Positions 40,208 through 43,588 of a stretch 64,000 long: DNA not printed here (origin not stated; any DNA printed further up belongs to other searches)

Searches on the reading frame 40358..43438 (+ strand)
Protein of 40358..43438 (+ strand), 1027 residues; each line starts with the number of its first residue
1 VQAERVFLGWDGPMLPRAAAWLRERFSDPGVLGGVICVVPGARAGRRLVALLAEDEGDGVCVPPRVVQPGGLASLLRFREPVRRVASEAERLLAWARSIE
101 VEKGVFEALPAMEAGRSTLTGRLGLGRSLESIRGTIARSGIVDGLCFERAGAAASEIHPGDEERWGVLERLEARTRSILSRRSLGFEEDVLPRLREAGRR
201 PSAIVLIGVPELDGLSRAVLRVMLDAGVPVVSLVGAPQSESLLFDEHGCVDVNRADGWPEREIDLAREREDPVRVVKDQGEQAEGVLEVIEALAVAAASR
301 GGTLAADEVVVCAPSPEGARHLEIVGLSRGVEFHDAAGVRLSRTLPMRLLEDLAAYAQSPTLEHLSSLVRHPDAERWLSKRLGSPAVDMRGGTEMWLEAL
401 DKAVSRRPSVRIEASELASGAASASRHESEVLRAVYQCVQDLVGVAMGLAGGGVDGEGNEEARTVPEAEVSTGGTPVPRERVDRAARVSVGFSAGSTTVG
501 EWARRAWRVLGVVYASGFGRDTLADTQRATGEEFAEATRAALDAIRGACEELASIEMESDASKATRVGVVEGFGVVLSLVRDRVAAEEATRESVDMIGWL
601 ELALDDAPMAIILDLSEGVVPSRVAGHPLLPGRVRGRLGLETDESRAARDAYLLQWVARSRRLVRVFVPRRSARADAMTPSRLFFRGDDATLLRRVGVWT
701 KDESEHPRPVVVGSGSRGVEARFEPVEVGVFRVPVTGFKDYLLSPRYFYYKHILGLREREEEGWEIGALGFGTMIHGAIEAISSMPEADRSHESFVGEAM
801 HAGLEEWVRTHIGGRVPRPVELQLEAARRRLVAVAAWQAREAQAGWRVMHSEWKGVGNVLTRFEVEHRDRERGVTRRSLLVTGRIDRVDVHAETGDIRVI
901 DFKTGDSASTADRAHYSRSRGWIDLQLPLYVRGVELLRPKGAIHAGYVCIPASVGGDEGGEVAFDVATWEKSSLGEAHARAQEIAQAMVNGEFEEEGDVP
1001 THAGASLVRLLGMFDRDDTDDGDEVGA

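Call 44: search_protein_families(library=pfam, proteins=[window:40358-43438:+], max_evalue=0.001)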
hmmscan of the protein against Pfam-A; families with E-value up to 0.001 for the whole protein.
window:40358-43438:+ (1027 aa): 1 family
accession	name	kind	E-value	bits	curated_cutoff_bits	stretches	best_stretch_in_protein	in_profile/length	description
PF12705.13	PDDEXK_1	-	2.4e-22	80.5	22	1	735-996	4-232/247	PD-(D/E)XK nuclease superfamily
